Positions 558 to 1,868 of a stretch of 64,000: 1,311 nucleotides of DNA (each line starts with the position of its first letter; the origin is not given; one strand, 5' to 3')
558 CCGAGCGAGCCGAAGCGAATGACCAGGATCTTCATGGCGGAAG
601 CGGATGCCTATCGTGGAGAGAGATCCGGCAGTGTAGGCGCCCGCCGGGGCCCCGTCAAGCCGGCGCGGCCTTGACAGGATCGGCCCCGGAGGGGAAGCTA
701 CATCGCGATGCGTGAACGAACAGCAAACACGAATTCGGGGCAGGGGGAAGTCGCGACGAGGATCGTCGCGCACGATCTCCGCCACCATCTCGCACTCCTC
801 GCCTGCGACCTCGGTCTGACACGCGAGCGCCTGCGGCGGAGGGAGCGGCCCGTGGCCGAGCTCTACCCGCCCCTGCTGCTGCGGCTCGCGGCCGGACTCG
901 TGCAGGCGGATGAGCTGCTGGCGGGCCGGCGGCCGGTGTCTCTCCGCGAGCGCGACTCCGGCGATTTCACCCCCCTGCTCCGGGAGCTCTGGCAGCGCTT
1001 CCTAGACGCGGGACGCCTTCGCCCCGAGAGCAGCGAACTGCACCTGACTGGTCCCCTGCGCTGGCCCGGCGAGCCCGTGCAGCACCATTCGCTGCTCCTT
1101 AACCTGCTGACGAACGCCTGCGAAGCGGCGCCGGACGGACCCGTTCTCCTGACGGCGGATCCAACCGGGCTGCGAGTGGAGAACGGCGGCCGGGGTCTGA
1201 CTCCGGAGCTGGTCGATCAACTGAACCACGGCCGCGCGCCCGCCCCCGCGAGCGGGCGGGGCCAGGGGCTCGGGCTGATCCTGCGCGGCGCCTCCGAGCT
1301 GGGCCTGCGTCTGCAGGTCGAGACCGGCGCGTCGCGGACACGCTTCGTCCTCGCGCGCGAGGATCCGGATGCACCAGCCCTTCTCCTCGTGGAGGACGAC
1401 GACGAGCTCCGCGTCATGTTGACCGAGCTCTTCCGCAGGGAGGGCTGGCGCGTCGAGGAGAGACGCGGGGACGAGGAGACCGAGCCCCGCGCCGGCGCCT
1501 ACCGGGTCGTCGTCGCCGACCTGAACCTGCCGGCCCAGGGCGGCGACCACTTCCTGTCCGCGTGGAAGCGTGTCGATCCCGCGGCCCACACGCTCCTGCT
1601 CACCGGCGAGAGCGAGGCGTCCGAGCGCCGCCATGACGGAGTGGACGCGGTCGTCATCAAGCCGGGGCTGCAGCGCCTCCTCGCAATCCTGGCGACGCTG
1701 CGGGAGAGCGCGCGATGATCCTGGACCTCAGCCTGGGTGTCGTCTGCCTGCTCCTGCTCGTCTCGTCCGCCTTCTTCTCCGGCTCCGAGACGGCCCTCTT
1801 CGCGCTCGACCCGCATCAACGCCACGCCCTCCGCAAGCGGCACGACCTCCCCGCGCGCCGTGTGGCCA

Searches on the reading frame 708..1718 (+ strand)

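Call 54: search_protein_families(library=pfam, proteins=[window:708-1718:+], max_evalue=0.00001)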
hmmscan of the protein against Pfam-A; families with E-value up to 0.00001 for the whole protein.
window:708-1718:+ (336 aa): 2 families
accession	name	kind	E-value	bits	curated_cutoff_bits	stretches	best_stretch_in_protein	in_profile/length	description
PF02518.31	HATPase_c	-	2.5e-06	28.3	26.4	1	124-214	4-104/111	Histidine kinase-, DNA gyrase B-, and HSP90-like ATPase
PF00072.30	Response_reg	-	3.1e-06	27.8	30.2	1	226-326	2-108/111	Response regulator receiver domain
